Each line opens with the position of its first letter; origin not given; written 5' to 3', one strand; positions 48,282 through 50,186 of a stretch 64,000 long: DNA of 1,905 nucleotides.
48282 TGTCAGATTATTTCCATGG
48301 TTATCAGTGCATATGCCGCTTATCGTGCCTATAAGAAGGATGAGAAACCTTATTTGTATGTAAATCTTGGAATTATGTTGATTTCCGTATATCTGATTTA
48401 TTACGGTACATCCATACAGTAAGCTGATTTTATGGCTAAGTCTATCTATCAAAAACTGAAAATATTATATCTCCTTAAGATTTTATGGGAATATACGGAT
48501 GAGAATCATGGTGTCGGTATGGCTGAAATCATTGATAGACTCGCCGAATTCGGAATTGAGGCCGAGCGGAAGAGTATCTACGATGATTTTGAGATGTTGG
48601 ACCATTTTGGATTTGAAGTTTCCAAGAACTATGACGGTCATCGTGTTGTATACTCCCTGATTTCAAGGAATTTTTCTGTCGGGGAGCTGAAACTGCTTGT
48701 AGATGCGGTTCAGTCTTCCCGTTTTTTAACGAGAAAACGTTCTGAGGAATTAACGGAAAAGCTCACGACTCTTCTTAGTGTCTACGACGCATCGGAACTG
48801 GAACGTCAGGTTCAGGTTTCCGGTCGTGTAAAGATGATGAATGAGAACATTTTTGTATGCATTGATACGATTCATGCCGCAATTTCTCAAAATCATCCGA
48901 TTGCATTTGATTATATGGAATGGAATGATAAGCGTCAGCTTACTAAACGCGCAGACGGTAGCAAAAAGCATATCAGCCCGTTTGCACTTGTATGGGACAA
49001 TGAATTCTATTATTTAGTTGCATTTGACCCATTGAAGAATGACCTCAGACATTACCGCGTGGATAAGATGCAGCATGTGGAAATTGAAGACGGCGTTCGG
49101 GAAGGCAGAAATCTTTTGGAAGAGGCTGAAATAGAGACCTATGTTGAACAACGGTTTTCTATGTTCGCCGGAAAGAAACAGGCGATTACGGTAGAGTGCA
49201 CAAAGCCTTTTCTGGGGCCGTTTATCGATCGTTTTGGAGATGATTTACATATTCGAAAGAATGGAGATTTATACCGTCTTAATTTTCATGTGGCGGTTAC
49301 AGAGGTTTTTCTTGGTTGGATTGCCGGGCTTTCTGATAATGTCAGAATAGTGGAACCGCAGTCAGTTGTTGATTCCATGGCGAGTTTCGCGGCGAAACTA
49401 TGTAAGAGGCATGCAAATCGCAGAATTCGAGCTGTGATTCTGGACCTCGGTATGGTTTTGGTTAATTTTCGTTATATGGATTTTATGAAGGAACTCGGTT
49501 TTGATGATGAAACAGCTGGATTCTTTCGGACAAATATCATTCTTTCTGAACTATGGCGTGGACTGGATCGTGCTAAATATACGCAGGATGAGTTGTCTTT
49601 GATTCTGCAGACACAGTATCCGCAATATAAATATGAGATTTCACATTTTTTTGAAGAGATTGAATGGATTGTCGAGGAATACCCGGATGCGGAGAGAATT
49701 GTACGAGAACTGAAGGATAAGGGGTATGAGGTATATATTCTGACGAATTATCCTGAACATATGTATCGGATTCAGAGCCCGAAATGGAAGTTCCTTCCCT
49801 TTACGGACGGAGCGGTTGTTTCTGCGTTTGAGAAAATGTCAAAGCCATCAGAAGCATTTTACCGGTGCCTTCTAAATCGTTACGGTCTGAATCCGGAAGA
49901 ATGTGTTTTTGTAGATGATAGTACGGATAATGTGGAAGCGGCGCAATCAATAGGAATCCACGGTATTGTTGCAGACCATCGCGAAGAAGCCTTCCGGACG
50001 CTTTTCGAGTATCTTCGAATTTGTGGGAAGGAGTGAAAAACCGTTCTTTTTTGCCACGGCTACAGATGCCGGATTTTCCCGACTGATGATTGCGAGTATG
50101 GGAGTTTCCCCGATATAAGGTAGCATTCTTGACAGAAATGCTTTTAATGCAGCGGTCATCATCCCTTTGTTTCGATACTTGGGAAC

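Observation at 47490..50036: WYL-domain regulator fused to a HAD phosphatase, co-transcribed with an unknown three-TM membrane protein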

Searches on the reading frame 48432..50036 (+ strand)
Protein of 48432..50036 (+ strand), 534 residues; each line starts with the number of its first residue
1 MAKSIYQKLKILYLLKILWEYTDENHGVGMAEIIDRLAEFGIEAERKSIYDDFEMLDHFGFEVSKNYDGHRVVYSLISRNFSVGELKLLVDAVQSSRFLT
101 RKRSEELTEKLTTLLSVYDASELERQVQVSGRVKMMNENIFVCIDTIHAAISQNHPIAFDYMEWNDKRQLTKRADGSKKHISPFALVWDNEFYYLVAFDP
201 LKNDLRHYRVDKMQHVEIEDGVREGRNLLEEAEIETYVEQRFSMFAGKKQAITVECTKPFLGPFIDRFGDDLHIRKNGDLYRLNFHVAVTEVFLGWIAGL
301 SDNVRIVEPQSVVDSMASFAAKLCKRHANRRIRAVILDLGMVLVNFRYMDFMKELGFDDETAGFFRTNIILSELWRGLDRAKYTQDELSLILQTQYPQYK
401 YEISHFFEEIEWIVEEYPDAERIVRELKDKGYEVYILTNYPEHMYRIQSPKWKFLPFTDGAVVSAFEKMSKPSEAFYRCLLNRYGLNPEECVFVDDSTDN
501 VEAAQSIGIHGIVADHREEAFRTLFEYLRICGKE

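Call 3: search_protein_families(library=pfam, proteins=[window:48432-50036:+], max_evalue=0.01)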
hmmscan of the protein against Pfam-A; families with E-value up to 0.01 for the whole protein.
window:48432-50036:+ (534 aa): 5 families
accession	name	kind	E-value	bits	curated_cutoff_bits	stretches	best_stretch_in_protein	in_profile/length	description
PF00702.32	Hydrolase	-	1.3e-14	55.5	26.4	1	397-508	80-191/191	haloacid dehalogenase-like hydrolase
PF13280.12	WYL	-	2.3e-12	47.2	21.8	1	144-218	3-70/70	WYL domain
PF13419.12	HAD_2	-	3.2e-12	47.4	23.8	1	412-513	76-177/178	Haloacid dehalogenase-like hydrolase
PF25583.1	WCX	-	1.9e-07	31.7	23.9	1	252-322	5-74/76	WCX domain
PF13242.12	Hydrolase_like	-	2.6e-06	27.7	22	1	470-512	3-46/75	HAD-hyrolase-like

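Call 4: search_protein_families(library=ncbifam, proteins=[window:48432-50036:+], max_evalue=0.01)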
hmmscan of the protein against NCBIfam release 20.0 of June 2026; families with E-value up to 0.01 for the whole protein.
window:48432-50036:+ (534 aa): 23 families
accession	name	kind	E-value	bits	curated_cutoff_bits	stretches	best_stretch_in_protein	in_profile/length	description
TIGR02247.1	HAD-1A3-hyp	subfamily_domain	7.2e-19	68.4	125.4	1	332-526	2-207/211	epoxide hydrolase N-terminal domain-like phosphatase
TIGR01509.1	HAD-SF-IA-v3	subfamily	4.1e-14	53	29.4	1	417-513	67-153/154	HAD-IA family hydrolase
TIGR02253.1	CTE7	subfamily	2.2e-11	44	169.75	1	411-516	90-196/221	TIGR02253 family HAD-type hydrolase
TIGR02252.1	DREG-2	subfamily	3.4e-11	43.3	155.2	1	403-512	95-202/203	HAD hydrolase, REG-2-like, family IA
NF006991.0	PRK09456.1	equivalog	1.4e-09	38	295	1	414-517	83-187/199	glucose-1-phosphatase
TIGR01428.1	HAD_type_II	equivalog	2.1e-08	34.4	125.4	1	414-512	90-188/197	haloacid dehalogenase type II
TIGR02254.1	YjjG_YfnB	equivalog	1.5e-07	31.2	159.9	1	374-513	49-195/223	YjjG family noncanonical pyrimidine nucleotidase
NF009695.0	PRK13222.1-2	equivalog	1.6e-07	31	225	1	408-512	87-191/226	phosphoglycolate phosphatase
TIGR01449.2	PGP_bact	equivalog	2.5e-07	30.4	180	1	404-513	74-183/213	phosphoglycolate phosphatase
TIGR01662.1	HAD-SF-IIIA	subfamily_domain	9.8e-07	29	44.6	1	415-513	25-137/141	HAD-IIIA family hydrolase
TIGR01993.1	Pyr-5-nucltdase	equivalog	1.3e-06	28.3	142.9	1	466-512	135-181/183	pyrimidine 5'-nucleotidase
NF009804.0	PRK13288.1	equivalog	8.8e-05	22.1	218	1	412-510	79-177/215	pyrophosphatase PpaX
NF053830.1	RUBPPhHalo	equivalog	0.0001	22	330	1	413-519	101-208/234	ribulose-1,5-bisphosphate 5-phosphatase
NF009697.0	PRK13222.1-4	equivalog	0.00016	21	327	1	409-512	88-191/232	phosphoglycolate phosphatase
TIGR01458.1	HAD-SF-IIA-hyp3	hypoth_equivalog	0.00018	21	175.95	1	467-513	175-222/257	TIGR01458 family HAD-type hydrolase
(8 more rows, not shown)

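Call 5: find_homologous_proteins(query=window:48432-50036:+)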
Query window:48432-50036:+ (534 aa): 4769 proteins with E <= 0.001 among 8000 candidates; the best 120 are listed.
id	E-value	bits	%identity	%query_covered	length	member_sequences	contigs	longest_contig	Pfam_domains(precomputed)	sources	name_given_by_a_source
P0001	0.0e+0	1212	99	100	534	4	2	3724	PF13419.13,PF00702.33,PF13280.13,PF13242.13,PF25583.2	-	-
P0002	2.0e-286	969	79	100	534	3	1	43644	PF13419.13,PF00702.33,PF16902.12,PF13280.13,PF25583.2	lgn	-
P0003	5.2e-214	730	61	100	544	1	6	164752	PF13419.13,PF00702.33,PF13280.13,PF25583.2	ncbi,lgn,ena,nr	ncbi:MAG: HAD-IA family hydrolase [Lachnospiraceae bacterium]|nr:HAD-IA family hydrolase [Lachnospir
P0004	5.8e-214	730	62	100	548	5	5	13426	PF13419.13,PF00702.33,PF16902.12,PF13280.13,PF13242.13,PF25583.2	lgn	-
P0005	8.9e-214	730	61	100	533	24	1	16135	PF13419.13,PF00702.33,PF13280.13,PF13242.13,PF25583.2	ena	-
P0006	2.2e-213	728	61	99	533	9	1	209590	PF13419.13,PF00702.33,PF13280.13,PF25583.2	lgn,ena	-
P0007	3.3e-213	728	61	100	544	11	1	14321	PF13419.13,PF00702.33,PF13280.13,PF25583.2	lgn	-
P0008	7.5e-213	727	60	100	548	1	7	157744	PF13419.13,PF00702.33,PF13280.13,PF25583.2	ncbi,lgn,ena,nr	ncbi:MAG: HAD-IA family hydrolase [Lachnospiraceae bacterium]|nr:HAD-IA family hydrolase [Lachnospir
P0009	1.1e-210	719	60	100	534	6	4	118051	PF13419.13,PF00702.33,PF13280.13,PF25583.2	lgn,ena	-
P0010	3.6e-208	711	60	100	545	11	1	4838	PF13419.13,PF00702.33,PF13280.13,PF25583.2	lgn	-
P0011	5.7e-207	707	59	100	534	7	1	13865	PF13419.13,PF00702.33,PF13280.13,PF13242.13,PF25583.2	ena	-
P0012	2.0e-151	524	48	99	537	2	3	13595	PF13419.13,PF00702.33,PF13280.13,PF13242.13,PF25583.2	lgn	-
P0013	7.6e-150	519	47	99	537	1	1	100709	PF13419.13,PF00702.33,PF16902.12,PF13280.13,PF13242.13,PF25583.2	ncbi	-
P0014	1.0e-149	518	45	100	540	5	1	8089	PF13419.13,PF00702.33,PF13280.13,PF13242.13,PF25583.2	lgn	-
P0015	1.6e-149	518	46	100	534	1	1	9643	PF13419.13,PF00702.33,PF16902.12,PF13280.13,PF25583.2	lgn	-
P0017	5.8e-138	479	44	99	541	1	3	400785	PF13419.13,PF00702.33,PF13280.13,PF25583.2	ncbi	-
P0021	8.6e-89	317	46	61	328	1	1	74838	PF16902.12,PF13280.13,PF25583.2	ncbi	-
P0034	2.0e-85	306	46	60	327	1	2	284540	PF13280.13,PF25583.2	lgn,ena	-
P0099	4.4e-83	298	44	59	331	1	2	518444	PF16902.12,PF13280.13,PF25583.2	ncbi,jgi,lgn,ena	-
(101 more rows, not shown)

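Call 7: find_encoding_contigs(protein=P0003, flank=6000, max_places=2)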
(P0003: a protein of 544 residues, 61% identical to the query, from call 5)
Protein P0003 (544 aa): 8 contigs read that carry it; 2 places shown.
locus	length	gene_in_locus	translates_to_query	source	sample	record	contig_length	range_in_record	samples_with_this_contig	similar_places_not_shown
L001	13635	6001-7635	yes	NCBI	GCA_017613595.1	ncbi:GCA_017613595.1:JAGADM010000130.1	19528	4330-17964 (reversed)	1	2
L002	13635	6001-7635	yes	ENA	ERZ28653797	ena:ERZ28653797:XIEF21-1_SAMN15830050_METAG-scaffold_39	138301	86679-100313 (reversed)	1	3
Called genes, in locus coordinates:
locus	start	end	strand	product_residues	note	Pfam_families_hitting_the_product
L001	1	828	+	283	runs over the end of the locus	PF00248:Aldo_ket_red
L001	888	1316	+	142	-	PF00903:Glyoxalase, PF13669:Glyoxalase_4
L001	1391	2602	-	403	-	PF00180:Iso_dh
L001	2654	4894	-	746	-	PF00330:Aconitase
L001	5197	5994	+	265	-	-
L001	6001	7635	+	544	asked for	PF13280:WYL, PF25583:WCX (weak), PF00702:Hydrolase, PF13419:HAD_2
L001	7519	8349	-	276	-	PF00583:Acetyltransf_1, PF13302:Acetyltransf_3, PF13508:Acetyltransf_7 (weak)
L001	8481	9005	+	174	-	PF01928:CYTH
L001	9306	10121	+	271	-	-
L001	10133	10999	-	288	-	PF02645:DegV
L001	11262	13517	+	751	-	PF07549:Sec_GG (faint), PF22599:SecDF_P1_head, PF03176:MMPL, PF02355:SecD_SecF_C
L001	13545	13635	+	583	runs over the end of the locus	PF01368:DHH, PF02272:DHHA1, PF17768:RecJ_OB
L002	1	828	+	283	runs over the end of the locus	PF00248:Aldo_ket_red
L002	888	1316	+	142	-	PF00903:Glyoxalase, PF13669:Glyoxalase_4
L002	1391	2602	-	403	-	PF00180:Iso_dh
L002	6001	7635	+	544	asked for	PF13280:WYL, PF25583:WCX (weak), PF00702:Hydrolase, PF13419:HAD_2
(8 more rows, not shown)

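Call 8: find_encoding_contigs(protein=P0017, flank=6000, max_places=2)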
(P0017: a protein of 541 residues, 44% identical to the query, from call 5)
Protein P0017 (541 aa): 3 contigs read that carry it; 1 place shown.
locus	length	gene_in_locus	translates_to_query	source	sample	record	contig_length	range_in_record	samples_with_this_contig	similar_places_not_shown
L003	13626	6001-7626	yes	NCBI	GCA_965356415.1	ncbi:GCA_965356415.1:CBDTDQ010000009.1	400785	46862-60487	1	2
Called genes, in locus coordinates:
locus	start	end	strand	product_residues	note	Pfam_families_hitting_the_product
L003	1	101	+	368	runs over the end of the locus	PF17996:CE2_N (weak), PF13472:Lipase_GDSL_2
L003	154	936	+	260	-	PF02535:Zip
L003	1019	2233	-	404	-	PF00180:Iso_dh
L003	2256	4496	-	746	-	PF00330:Aconitase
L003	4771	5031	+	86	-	-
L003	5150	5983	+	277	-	-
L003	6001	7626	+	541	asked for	PF13280:WYL, PF25583:WCX (faint), PF00702:Hydrolase, PF13419:HAD_2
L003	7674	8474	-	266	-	PF00528:BPD_transp_1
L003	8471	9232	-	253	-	PF00005:ABC_tran, PF09818:ABC_ATPase (faint), PF13304:AAA_21 (faint)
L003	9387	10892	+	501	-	PF04055:Radical_SAM (weak)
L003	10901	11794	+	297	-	PF13566:DUF4130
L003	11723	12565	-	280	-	PF13302:Acetyltransf_3, PF00583:Acetyltransf_1 (weak)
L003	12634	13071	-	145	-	PF06541:ABC_trans_CmpB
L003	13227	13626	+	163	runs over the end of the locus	PF01928:CYTH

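Call 9: find_encoding_contigs(protein=P0013, flank=6000, max_places=2)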
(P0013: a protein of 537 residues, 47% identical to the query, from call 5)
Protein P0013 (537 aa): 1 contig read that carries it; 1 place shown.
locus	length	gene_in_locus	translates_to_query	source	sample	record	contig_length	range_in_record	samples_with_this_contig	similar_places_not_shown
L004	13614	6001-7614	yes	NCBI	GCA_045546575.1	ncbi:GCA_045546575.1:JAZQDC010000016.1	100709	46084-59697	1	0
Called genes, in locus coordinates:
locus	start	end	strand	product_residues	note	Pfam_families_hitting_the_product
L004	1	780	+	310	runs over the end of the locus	-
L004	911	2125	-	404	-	PF00180:Iso_dh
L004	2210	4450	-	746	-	PF00330:Aconitase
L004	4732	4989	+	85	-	-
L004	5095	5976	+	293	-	-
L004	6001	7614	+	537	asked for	PF16902:FokI_D3 (faint), PF13280:WYL, PF25583:WCX (weak), PF00702:Hydrolase, PF13419:HAD_2 (weak), PF13242:Hydrolase_like (weak)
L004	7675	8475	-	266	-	PF00528:BPD_transp_1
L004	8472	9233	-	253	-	PF00005:ABC_tran, PF09818:ABC_ATPase (faint), PF13304:AAA_21 (faint)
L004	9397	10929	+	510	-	PF04055:Radical_SAM (weak)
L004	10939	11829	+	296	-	PF13566:DUF4130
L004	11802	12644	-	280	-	PF13302:Acetyltransf_3, PF00583:Acetyltransf_1 (weak)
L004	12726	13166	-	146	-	PF06541:ABC_trans_CmpB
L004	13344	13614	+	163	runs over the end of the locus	PF01928:CYTH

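Call 10: find_encoding_contigs(protein=P0034, flank=5000, max_places=2)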
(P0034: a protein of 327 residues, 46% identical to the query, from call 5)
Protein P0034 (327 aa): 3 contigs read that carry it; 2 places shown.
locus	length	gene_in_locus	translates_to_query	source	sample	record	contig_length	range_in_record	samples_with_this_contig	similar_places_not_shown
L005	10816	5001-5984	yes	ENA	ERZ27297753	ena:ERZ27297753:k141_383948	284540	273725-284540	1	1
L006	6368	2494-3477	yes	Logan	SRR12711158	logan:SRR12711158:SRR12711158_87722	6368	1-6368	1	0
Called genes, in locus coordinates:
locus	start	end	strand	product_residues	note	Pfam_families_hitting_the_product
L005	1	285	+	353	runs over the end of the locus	PF04551:GcpE, PF26540:GcpE_C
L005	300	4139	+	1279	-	-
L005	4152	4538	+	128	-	PF08861:DUF1828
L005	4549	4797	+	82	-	-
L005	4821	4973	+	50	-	-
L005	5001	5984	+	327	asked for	PF13280:WYL, PF25583:WCX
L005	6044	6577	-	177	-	PF04525:LOR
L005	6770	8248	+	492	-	PF03553:Na_H_antiporter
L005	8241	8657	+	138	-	PF20794:bPH_7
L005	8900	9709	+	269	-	-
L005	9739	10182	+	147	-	-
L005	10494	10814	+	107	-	?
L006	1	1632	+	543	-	?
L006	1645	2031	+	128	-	PF08861:DUF1828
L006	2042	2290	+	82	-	-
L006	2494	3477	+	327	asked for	PF13280:WYL, PF25583:WCX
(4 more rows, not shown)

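Call 11: find_encoding_contigs(protein=P0099, flank=5000, max_places=2)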
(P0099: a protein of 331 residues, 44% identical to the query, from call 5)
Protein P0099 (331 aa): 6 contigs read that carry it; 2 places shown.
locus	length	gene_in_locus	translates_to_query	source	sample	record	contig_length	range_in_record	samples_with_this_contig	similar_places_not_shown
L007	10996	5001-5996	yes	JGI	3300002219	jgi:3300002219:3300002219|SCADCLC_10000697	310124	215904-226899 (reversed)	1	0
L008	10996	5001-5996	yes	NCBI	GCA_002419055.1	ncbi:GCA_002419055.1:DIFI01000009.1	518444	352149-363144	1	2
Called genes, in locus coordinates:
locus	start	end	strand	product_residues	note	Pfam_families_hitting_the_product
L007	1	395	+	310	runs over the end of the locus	PF00892:EamA, PF03151:TPT (weak), PF00892:EamA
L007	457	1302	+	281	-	PF10459:Peptidase_S46 (faint), PF00089:Trypsin (weak), PF13365:Trypsin_2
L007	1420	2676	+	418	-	PF02784:Orn_Arg_deC_N, PF00278:Orn_DAP_Arg_deC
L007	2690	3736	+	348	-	PF02424:ApbE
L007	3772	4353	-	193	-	PF14278:TetR_C_8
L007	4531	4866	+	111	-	-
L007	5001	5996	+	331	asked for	PF16902:FokI_D3 (weak), PF13280:WYL, PF25583:WCX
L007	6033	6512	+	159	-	PF03167:UDG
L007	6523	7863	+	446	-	PF01743:PolyA_pol, PF12627:PolyA_pol_RNAbd, PF01966:HD, PF13735:tRNA_NucTran2_2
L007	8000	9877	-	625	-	PF01565:FAD_binding_4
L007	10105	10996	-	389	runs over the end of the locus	PF01073:3Beta_HSD, PF01370:Epimerase, PF04321:RmlD_sub_bind, PF07993:NAD_binding_4, PF13460:NAD_binding_10, PF16363:GDP_Man_Dehyd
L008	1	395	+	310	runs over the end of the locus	PF00892:EamA, PF03151:TPT (weak), PF00892:EamA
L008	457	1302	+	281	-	PF10459:Peptidase_S46 (faint), PF00089:Trypsin (weak), PF13365:Trypsin_2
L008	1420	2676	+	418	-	PF02784:Orn_Arg_deC_N, PF00278:Orn_DAP_Arg_deC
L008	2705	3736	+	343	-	PF02424:ApbE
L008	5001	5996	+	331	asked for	PF16902:FokI_D3 (weak), PF13280:WYL, PF25583:WCX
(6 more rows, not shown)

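Call 12: find_encoding_contigs(protein=P0021, flank=5000, max_places=2)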
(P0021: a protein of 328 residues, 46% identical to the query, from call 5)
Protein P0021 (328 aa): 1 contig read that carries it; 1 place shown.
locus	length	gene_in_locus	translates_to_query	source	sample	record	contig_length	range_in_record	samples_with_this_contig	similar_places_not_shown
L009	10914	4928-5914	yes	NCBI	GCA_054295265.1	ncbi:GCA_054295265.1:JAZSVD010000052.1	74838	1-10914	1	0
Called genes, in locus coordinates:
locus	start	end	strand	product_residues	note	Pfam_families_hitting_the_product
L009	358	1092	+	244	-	PF01520:Amidase_3, PF08239:SH3_3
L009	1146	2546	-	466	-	PF01554:MatE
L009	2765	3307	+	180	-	PF00149:Metallophos, PF12850:Metallophos_2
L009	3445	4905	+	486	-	PF08903:DUF1846, PF20921:DUF1846_C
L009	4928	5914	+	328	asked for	PF16902:FokI_D3 (faint), PF13280:WYL, PF25583:WCX (weak)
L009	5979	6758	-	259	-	PF01261:AP_endonuc_2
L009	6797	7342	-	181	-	PF10688:Imp-YgjV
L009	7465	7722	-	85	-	-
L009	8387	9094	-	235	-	PF00702:Hydrolase, PF13419:HAD_2, PF13242:Hydrolase_like (weak)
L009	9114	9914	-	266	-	PF01738:DLH (faint), PF20434:BD-FAE, PF00326:Peptidase_S9 (faint), PF07859:Abhydrolase_3, PF12146:Hydrolase_4 (faint)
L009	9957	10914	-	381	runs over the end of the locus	PF01979:Amidohydro_1, PF07969:Amidohydro_3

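Call 47: predict_structure(alignment_id=A1)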
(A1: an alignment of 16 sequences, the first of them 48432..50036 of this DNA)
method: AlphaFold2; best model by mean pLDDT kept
length: 534 residues; sequences in the alignment: 16
mean_pLDDT: 83.0   pTM: 0.44
mean pLDDT of the five models: 83.0, 82.1, 81.5, 79.3, 78.1
residues with pLDDT >= 90: 210; 70-90: 240; 50-70: 59; < 50: 25
segments of 3 or more residues with pLDDT < 50: 128-136, 234-243
pLDDT, mean of each block of 10 residues (from residue 1): 80 90 87 92 87 88 86 83 64 54 70 82 58 50 79 91 82 89 72 77 83 90 82 47 58 89 75 84 86 81 86 85 61 91 91 93 92 88 90 95 93 91 94 95 90 95 93 95 94 95 92 88 84 57
secondary structure, 60 per line:
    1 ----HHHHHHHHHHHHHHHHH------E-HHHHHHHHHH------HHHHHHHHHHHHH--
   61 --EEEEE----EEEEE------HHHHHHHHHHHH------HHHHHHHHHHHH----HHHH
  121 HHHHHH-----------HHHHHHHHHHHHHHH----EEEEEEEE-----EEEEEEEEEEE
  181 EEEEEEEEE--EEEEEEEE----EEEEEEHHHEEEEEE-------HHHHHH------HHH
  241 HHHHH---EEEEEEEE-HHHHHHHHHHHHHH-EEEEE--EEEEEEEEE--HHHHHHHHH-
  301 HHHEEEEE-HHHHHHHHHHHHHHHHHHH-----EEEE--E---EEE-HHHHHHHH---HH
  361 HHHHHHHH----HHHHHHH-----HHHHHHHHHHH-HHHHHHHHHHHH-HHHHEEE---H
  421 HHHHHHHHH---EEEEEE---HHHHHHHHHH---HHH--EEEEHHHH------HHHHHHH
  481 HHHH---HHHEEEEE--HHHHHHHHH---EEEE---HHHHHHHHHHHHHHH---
elements in order: H5-21 H30-39 H46-58 E63-67 E72-76 H83-94 H101-112 H117-126 H138-152 E157-164 E170-189 E192-199 E204-209 E213-218 H226-231 H238-245 E249-256 H258-271 E273-277 E280-288 H291-299 E304-308 H310-328 E334-337 E344-346 H348-355 H359-368 H373-379 H385-395 H397-408 H410-413 E414-416 H420-429 E433-438 H442-451 E460-463 H464-467 H474-484 E491-495 H498-506 E510-513 H517-531

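Call 49: search_solved_structures(query=window:48432-50036:+, max_evalue=0.01, show_alignments=2)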
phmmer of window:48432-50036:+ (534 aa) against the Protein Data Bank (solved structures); distinct sequences matched with E-value up to 0.01: 21.
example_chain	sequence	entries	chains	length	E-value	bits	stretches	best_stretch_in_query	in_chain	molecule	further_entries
9mhs_B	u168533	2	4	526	3.7e-10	42.8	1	331-512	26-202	Drimenol Synthase | Haloacid dehalogenase superfamily, subfamily IA, variant 3 with third motif having DD or E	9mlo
9m7d_A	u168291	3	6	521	3.9e-10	42.7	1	331-512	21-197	Haloacid dehalogenase superfamily, subfamily IA, variant 3 with third motif having DD or E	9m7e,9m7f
2b0c_A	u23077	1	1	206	1.8e-08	37.2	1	336-515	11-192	putative phosphatase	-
8pno_A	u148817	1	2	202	2.6e-08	36.7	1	336-515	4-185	Alpha-D-glucose 1-phosphate phosphatase YihX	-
8pne_A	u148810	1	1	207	2.9e-08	36.6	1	336-515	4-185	Alpha-D-glucose 1-phosphate phosphatase YihX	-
3cnh_A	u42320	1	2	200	1.3e-06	31.1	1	414-513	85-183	Hydrolase family protein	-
2i6x_A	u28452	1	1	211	2.2e-06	30.3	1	329-523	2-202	Hydrolase, haloacid dehalogenase-like family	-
22tz_A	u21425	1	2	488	2.5e-06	30.2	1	433-530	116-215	AstC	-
2no4_A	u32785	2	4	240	3.6e-06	29.6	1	384-511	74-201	(S)-2-haloacid dehalogenase IVA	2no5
4ygq_A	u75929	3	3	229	2.5e-05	26.9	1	405-517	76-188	Hydrolase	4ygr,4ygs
4dcc_A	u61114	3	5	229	4.1e-05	26.1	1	330-511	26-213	Putative haloacid dehalogenase-like hydrolase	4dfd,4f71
2hoq_A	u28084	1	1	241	6.1e-05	25.6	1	414-516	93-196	Putative HAD-hydrolase PH1655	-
2hsz_A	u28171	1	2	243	7.4e-05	25.3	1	392-509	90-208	novel predicted phosphatase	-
4f72_A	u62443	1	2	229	0.00029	23.3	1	424-511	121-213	Putative haloacid dehalogenase-like hydrolase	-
3kbb_A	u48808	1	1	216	0.00058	22.4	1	413-513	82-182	Phosphorylated carbohydrates phosphatase TM_1254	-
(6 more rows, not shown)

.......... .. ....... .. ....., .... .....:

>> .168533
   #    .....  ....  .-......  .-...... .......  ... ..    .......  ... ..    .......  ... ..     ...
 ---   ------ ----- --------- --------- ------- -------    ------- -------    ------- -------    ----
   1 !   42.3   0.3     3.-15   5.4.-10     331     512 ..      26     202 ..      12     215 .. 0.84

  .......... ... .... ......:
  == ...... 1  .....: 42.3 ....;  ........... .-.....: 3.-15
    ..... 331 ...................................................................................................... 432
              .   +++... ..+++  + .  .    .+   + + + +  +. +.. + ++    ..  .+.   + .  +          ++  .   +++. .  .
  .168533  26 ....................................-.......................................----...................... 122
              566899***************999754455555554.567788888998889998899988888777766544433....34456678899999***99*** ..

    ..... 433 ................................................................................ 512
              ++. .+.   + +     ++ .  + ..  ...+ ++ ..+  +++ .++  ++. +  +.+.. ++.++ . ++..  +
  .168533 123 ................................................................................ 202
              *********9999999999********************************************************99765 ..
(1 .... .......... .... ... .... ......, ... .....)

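Call 50: fold_search(model_id=the predicted structure, library=pdb)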
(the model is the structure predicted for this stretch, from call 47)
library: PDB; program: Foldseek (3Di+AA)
matches with E <= 10: 1132; with E <= 0.001: 337
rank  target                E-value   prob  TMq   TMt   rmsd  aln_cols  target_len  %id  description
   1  8tp8_B                1.5e-13  1.00  0.18  0.27  17.7       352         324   16  Structure of the C. crescentus WYL-activator, DriD, bound to ssDNA and cognate DNA (released 2023-11-29)
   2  8tp8_D                5.0e-13  1.00  0.17  0.25  21.4       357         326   16  Structure of the C. crescentus WYL-activator, DriD, bound to ssDNA and cognate DNA (released 2023-11-29)
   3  8tpk_B                1.3e-12  1.00  0.16  0.25  17.4       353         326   17  P6522 crystal form of C. crescentus DriD-ssDNA-DNA complex (released 2023-11-29)
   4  8tpk_A                1.8e-12  1.00  0.17  0.27  21.7       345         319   17  P6522 crystal form of C. crescentus DriD-ssDNA-DNA complex (released 2023-11-29)
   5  8tp8_A                4.8e-12  1.00  0.17  0.27  21.6       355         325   17  Structure of the C. crescentus WYL-activator, DriD, bound to ssDNA and cognate DNA (released 2023-11-29)
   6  6sj9_A                1.6e-11  1.00  0.19  0.16  18.6       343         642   18  Proteasome accessory factor B/C (PafBC) of Arthrobacter aurescens (released 2019-10-16)
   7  9fnd_Y                2.8e-11  1.00  0.19  0.28  18.1       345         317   15  Transcriptional activator PafBC bound to mycobacterial RNA polymerase (released 2025-02-12)
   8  6sj9_B                2.8e-11  1.00  0.20  0.18  22.0       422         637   14  Proteasome accessory factor B/C (PafBC) of Arthrobacter aurescens (released 2019-10-16)
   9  9pfv_Q                3.4e-11  1.00  0.17  0.26  18.1       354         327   18  The cryo-EM structure of C. crescentus DriD-ssDNA-RNAP-Sigma73-CCNA_03891/CCNA_01149 promoter transcription activation (released 2026-02-25)
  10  9pfq_Q                3.7e-11  1.00  0.16  0.25  17.9       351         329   19  The cryo-EM structure of C. crescentus DriD-ssDNA-RNAP-Sigma73-bapE promoter transcription activation complex (released 2026-02-25)
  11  9fnd_X                5.8e-11  1.00  0.17  0.26  22.0       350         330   13  Transcriptional activator PafBC bound to mycobacterial RNA polymerase (released 2025-02-12)
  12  8pno_A                6.9e-11  1.00  0.30  0.73   3.7       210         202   20  The MgF3(H2O) transition state analog complex of E. coli YihX (released 2024-07-10)
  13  8pne                  3.1e-10  1.00  0.31  0.76   3.5       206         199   20  E.coli YihX Wild Type Apo (released 2024-07-10)
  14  9cu3_B                5.4e-10  1.00  0.15  0.38  16.7       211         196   18  Allosteric mechanism of DriD transcription activator (released 2025-04-23)
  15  2b0c                  5.7e-10  1.00  0.31  0.77   3.5       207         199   19  The crystal structure of the putative phosphatase from Escherichia coli (released 2005-11-22)
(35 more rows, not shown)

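Call 68: search_protein_families(library=padloc, proteins=[window:48432-50036:+], max_evalue=0.01)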
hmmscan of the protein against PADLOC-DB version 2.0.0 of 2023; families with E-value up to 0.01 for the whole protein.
window:48432-50036:+ (534 aa): 2 families
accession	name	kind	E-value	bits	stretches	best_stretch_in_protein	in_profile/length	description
PDLC01652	WYL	-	6.3e-28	96.1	1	138-323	14-161/162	"CAS-I,CAS-II,CAS-III,CAS-IV,CAS-V,CAS-VI; associated_signaling"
PDLC01457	WYL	-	2.3e-15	54.8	1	24-311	15-228/229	"CAS-I,CAS-II,CAS-III,CAS-IV,CAS-V,CAS-VI; associated_signaling"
